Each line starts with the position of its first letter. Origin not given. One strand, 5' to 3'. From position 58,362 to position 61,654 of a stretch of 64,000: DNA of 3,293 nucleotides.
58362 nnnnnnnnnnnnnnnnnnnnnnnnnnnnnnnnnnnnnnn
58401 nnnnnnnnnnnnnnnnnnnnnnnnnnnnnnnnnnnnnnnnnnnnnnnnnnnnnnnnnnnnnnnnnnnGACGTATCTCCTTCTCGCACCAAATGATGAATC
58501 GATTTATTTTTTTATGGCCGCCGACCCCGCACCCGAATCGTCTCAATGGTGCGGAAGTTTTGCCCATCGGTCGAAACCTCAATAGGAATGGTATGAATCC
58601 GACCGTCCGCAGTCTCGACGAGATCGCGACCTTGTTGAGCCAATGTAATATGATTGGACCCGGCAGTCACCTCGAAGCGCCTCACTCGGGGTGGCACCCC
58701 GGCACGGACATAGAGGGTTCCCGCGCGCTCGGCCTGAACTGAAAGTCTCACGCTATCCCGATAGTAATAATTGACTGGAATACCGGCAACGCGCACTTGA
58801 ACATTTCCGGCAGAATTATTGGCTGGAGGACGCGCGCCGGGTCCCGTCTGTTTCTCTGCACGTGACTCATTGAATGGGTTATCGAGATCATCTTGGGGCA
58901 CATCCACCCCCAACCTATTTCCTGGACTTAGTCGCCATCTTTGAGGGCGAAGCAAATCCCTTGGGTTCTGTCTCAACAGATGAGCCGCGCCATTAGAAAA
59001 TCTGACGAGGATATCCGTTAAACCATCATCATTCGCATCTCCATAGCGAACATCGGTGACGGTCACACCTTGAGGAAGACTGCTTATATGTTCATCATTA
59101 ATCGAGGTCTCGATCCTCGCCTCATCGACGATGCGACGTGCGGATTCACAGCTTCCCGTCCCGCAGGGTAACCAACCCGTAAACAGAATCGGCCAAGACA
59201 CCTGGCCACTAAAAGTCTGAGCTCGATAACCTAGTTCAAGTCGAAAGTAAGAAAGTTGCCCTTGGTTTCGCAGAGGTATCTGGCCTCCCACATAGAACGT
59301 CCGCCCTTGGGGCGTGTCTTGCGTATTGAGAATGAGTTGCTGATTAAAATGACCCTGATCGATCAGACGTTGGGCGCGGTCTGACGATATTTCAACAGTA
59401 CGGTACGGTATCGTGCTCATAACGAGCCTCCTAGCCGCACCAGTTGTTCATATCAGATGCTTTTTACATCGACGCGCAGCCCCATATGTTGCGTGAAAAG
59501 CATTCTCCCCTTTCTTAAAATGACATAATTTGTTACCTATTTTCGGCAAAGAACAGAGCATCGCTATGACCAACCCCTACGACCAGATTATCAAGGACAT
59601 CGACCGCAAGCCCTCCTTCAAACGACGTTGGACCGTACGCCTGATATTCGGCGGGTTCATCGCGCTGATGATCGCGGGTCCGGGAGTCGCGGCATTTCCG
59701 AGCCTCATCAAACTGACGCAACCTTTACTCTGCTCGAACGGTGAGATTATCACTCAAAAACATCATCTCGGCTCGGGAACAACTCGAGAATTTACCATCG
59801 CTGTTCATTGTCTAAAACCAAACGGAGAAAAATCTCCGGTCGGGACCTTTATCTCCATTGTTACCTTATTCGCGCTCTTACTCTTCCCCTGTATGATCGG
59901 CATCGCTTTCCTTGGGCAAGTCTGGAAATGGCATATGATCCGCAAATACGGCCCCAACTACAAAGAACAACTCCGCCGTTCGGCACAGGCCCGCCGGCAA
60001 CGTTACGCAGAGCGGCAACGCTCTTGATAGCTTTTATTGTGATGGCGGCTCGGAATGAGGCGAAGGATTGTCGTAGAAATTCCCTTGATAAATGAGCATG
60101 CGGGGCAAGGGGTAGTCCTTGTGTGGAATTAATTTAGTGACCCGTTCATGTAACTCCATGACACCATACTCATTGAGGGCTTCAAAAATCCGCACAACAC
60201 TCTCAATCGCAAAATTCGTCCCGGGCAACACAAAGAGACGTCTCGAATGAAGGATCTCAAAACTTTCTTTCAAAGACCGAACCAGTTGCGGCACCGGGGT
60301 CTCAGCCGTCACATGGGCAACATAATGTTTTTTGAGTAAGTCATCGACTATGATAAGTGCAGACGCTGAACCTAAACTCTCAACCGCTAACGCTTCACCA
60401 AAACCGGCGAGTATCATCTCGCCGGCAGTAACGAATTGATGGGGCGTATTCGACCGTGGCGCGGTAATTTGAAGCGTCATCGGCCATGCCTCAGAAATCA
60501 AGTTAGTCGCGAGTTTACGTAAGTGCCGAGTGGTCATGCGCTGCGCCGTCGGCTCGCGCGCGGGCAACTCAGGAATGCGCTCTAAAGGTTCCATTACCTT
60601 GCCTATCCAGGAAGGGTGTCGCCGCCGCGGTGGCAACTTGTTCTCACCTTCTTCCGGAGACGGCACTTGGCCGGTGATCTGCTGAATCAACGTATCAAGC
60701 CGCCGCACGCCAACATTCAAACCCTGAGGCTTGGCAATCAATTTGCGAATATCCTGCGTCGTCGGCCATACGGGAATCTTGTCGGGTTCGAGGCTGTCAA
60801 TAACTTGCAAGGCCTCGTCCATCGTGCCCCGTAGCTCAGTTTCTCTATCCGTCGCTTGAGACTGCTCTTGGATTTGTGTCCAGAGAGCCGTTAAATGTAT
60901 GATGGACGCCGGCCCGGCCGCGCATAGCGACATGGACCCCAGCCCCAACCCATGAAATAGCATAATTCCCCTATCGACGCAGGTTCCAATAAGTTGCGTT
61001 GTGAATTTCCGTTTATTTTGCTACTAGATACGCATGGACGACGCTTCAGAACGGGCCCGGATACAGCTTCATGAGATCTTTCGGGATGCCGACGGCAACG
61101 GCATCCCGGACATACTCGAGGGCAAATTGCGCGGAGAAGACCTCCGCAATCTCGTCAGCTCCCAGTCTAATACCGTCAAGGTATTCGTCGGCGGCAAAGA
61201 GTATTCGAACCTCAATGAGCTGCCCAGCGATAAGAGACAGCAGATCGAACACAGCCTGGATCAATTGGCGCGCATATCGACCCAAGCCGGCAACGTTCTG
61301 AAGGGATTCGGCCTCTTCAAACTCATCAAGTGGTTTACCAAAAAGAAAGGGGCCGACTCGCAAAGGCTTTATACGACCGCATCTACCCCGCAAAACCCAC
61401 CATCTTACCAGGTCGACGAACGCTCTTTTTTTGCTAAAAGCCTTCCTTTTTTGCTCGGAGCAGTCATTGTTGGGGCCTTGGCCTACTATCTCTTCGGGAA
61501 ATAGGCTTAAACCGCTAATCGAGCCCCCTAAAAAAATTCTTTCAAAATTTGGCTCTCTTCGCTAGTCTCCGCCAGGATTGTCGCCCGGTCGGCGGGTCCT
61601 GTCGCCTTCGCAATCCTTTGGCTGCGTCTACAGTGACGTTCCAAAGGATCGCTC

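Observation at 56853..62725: About 5.9 kb island of unknown-function genes with a TA module between nrdJ and tmk-holB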

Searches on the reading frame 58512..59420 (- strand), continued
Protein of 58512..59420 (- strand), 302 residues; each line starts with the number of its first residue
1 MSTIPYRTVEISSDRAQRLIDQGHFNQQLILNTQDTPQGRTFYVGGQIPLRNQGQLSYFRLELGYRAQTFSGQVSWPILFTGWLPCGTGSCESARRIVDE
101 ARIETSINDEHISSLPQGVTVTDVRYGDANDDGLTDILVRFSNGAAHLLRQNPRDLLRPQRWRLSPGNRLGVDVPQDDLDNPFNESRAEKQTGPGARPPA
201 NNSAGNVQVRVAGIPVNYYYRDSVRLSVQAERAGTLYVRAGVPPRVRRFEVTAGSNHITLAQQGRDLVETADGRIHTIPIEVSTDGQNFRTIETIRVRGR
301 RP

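Call 86: fold_search(model_id=the predicted structure, library=viral)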
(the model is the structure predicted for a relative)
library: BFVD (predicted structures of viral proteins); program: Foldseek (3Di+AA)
matches with E <= 10: 329; with E <= 0.001: 5
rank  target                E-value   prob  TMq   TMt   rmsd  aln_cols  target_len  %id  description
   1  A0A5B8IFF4            3.1e-05  1.00  0.31  0.32   2.8       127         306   14  Uncharacterized protein [Mimiviridae sp. ChoanoV1]
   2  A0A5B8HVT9            3.5e-05  1.00  0.23  0.26  20.6       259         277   11  Uncharacterized protein [Mimiviridae sp. ChoanoV1]
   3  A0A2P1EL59            7.0e-05  1.00  0.37  0.44   9.4       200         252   11  CheD chemotaxis protein [Moumouvirus australiensis]
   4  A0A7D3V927            7.0e-05  1.00  0.30  0.34  22.6       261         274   10  Uncharacterized protein [Fadolivirus FV1/VV64]
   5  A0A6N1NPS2            6.6e-04  1.00  0.26  0.30   6.3       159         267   15  Putative ORFan [Tupanvirus deep ocean]
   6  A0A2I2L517            3.6e-02  0.14  0.12  0.12  26.7       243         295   13  Uncharacterized protein [Orpheovirus IHUMI-LCC2]
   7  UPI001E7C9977         5.5e-02  0.54  0.16  0.21  25.3       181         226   15  (no name look-up for this kind of identifier)
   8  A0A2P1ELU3            6.1e-02  0.07  0.10  0.10  24.7       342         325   10  Thioredoxin domain-containing protein [Moumouvirus australiensis]
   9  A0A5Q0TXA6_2          1.6e-01  0.09  0.11  0.05  29.1       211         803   15  DNA polymerase I [uncultured virus]
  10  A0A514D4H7            1.7e-01  0.04  0.08  0.09  23.9       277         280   12  Picornavirus capsid domain-containing protein (Fragment) [Picornavirales sp.]
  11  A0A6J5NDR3            2.0e-01  0.16  0.14  0.13  21.5       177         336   11  Phage head morphogenesis domain [uncultured Caudovirales phage]
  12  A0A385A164            3.0e-01  0.33  0.16  0.22  16.4       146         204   14  (no name in the UniProt tables at hand)
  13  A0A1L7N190            3.0e-01  0.08  0.12  0.12  27.9       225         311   13  Uncharacterized protein [Ralstonia phage RP12]
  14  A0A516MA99            3.2e-01  0.15  0.12  0.19  18.1       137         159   18  (no name in the UniProt tables at hand)
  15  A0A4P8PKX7            3.2e-01  0.13  0.13  0.14  18.9       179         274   14  DNA pilot protein [Blackfly microvirus SF02]
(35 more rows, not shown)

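Call 93: search_solved_structures(query=A3, max_evalue=10, show_alignments=2)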
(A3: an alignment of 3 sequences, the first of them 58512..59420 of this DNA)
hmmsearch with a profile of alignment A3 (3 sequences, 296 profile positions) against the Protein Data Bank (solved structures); distinct sequences matched with E-value up to 10: 1.
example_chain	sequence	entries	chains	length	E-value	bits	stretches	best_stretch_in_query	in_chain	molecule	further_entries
3h7m_A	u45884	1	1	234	0.71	12.3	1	110-161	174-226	Sensor protein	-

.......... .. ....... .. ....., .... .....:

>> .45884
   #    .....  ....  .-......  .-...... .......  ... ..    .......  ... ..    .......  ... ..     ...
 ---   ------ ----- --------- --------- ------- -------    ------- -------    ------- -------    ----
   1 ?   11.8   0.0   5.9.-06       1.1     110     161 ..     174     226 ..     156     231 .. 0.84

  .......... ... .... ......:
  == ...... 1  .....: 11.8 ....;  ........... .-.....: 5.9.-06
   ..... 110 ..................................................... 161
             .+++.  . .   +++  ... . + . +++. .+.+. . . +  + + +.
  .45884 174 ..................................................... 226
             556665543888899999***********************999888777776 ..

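Call 99: search_protein_families(library=ncbifam, alignment_id=A5, max_evalue=10)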
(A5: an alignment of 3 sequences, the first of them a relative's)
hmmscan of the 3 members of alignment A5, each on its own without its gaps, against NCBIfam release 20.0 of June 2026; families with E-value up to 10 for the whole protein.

A. member 1, P0007 (135 aa): 1 family
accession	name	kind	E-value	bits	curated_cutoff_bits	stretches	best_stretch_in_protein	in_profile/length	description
TIGR01366.1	serC_3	equivalog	0.087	12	401.65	1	4-110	53-151/361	phosphoserine transaminase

B. families by the number of members that match (of 3 scanned): 2 families
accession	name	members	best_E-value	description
NF010939.0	PRK14359.1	1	0.056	bifunctional UDP-N-acetylglucosamine diphosphorylase/glucosamine-1-phosphate N-acetyltransferase GlmU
TIGR01366.1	serC_3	1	0.087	phosphoserine transaminase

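Call 100: search_protein_families(library=phrogs, alignment_id=A5, max_evalue=10)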
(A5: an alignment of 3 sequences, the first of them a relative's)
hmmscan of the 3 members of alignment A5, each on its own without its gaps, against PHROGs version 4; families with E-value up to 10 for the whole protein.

A. member 1, P0007 (135 aa): 3 families
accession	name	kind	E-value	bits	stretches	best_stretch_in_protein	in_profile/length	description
phrog_25090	-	unknown function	0.05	13.7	1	54-118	308-370/452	-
phrog_32373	-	unknown function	0.087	13.9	1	36-68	37-69/137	-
phrog_16510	-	unknown function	0.2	12.8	1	60-128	18-96/145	-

B. families by the number of members that match (of 3 scanned): 5 families
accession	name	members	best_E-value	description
phrog_20403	-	1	0.035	-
phrog_25090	-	1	0.05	-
phrog_32373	-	1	0.087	-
phrog_16510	-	1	0.2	-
phrog_12982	-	1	0.2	tail fiber protein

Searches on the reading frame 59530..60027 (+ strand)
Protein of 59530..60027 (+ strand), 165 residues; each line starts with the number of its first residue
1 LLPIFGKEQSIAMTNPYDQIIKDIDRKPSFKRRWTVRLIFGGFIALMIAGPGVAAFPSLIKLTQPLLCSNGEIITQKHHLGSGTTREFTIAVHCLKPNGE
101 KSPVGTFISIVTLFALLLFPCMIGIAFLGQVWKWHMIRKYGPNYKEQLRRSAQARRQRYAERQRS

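Call 5: search_protein_families(library=pfam, max_evalue=0.1, proteins=[window:59530-60027:+])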
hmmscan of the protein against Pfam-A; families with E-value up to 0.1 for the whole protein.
window:59530-60027:+ (165 aa): 1 family
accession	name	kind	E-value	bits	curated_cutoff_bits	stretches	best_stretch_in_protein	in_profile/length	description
PF04550.17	Phage_holin_3_2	-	0.071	14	25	0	32-61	33-61/86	Phage holin family 2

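Call 6: search_protein_families(library=ncbifam, max_evalue=0.1, proteins=[window:59530-60027:+])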
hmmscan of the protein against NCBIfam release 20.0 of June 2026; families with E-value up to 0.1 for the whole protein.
window:59530-60027:+ (165 aa): 0 families

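Call 7: search_protein_families(library=padloc, max_evalue=0.1, proteins=[window:59530-60027:+])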
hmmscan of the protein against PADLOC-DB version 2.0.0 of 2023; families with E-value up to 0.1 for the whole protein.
window:59530-60027:+ (165 aa): 0 families

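Call 8: search_protein_families(library=phrogs, max_evalue=0.1, proteins=[window:59530-60027:+])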
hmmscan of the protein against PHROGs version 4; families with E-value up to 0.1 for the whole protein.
window:59530-60027:+ (165 aa): 0 families
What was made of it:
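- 59530..60027 (+): Two-TM protein with a basic C-terminal tail. The real start is probably the ATG at 59566. No family hits (calls 5-8).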

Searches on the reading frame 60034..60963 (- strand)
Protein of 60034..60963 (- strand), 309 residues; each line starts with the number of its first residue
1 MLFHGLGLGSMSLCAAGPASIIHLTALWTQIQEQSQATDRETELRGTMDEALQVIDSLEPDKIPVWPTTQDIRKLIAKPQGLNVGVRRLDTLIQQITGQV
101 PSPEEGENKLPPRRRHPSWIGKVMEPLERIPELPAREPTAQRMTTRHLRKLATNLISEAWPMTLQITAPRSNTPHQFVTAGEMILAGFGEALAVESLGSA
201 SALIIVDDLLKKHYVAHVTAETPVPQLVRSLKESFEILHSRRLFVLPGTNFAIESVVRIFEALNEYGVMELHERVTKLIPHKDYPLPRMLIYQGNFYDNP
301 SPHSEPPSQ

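Call 5: search_protein_families(library=pfam, max_evalue=0.1, proteins=[window:60034-60963:-])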
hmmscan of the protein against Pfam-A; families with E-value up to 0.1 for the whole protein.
window:60034-60963:- (309 aa): 0 families

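Call 6: search_protein_families(library=ncbifam, max_evalue=0.1, proteins=[window:60034-60963:-])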
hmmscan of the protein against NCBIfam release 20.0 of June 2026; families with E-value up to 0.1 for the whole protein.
window:60034-60963:- (309 aa): 0 families

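Call 7: search_protein_families(library=padloc, max_evalue=0.1, proteins=[window:60034-60963:-])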
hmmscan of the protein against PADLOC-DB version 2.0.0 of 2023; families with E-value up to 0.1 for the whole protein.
window:60034-60963:- (309 aa): 0 families

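Call 8: search_protein_families(library=phrogs, max_evalue=0.1, proteins=[window:60034-60963:-])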
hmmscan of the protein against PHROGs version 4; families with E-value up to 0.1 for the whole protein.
window:60034-60963:- (309 aa): 0 families

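Call 52: search_protein_representatives(protein=window:60034-60963:-)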
Query: 309 residues. Proteins with E-value up to 0.001 (for the whole library): 9; up to 1e-10: 2; up to 1e-30: 1. The best 9 are listed.
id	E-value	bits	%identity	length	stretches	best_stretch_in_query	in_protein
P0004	2.2e-203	690.4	100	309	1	1-309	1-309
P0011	5.6e-19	85.0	30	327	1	49-301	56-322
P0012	1.3e-07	47.6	40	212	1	180-299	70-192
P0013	2.5e-07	46.7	31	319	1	172-298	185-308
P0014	1.4e-05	41.0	33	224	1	172-299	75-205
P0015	3.1e-04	36.6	31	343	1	164-270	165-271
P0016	4.6e-04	36.0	30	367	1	161-287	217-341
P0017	7.1e-04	35.4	29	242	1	158-308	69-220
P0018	7.6e-04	35.3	29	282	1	177-300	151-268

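Call 57: find_encoding_contigs(protein=P0011, flank=8000, max_places=4)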
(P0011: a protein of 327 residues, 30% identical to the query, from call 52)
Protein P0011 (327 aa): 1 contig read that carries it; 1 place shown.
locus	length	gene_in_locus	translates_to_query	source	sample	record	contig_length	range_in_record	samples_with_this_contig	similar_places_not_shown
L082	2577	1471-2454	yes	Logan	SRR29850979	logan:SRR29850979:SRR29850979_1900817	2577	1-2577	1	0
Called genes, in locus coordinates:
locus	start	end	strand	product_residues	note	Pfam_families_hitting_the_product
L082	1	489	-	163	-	?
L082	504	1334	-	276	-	PF00581:Rhodanese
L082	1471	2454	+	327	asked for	-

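Call 58: find_encoding_contigs(protein=P0016, flank=8000, max_places=4)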
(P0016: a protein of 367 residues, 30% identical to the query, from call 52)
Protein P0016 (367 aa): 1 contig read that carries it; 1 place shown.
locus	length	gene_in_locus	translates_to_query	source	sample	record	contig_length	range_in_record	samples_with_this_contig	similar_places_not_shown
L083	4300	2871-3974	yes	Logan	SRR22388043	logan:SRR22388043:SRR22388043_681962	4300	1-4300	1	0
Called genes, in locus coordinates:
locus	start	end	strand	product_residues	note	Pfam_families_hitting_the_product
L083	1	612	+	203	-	?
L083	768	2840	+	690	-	-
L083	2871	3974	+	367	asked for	-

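Call 59: find_encoding_contigs(protein=P0013, flank=8000, max_places=4)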
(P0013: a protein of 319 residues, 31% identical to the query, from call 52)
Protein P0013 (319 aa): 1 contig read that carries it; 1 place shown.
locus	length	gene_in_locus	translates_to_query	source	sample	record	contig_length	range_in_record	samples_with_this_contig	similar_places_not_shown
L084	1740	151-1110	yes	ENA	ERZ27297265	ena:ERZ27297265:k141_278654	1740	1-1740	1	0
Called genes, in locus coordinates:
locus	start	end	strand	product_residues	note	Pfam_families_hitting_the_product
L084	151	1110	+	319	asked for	-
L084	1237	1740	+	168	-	?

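Call 60: find_encoding_contigs(protein=P0012, flank=8000, max_places=4)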
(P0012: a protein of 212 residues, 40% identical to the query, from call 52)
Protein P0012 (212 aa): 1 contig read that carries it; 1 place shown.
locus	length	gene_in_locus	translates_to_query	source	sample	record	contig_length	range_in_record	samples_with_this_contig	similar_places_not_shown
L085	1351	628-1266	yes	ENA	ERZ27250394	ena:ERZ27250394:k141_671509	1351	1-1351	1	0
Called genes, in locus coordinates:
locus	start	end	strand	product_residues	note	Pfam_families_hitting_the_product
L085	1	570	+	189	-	?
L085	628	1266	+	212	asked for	-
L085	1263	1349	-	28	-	?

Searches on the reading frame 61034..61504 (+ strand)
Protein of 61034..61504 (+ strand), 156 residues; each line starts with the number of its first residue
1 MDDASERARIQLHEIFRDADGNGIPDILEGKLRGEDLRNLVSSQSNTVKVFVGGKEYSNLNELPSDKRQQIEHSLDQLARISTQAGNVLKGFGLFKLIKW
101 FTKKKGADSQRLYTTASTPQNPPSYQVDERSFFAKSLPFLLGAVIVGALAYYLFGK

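Call 5: search_protein_families(library=pfam, max_evalue=0.1, proteins=[window:61034-61504:+])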
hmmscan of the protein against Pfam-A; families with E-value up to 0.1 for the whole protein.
window:61034-61504:+ (156 aa): 0 families

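Call 6: search_protein_families(library=ncbifam, max_evalue=0.1, proteins=[window:61034-61504:+])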
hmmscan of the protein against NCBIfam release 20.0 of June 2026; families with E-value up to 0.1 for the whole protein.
window:61034-61504:+ (156 aa): 0 families

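Call 7: search_protein_families(library=padloc, max_evalue=0.1, proteins=[window:61034-61504:+])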
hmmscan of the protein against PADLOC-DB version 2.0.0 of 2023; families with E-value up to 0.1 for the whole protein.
window:61034-61504:+ (156 aa): 0 families

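Call 8: search_protein_families(library=phrogs, max_evalue=0.1, proteins=[window:61034-61504:+])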
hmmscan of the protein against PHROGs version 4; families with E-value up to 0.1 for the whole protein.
window:61034-61504:+ (156 aa): 0 families

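Call 94: search_solved_structures(query=window:61034-61504:+, max_evalue=10, show_alignments=2)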
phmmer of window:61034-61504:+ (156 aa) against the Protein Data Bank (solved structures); distinct sequences matched with E-value up to 10: 0.
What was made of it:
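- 61034..61504 (+): Tail-anchored 156-aa protein with a near-canonical EF-hand/DxDxDG loop (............). No family or PDB hit (calls 5-8, 94).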
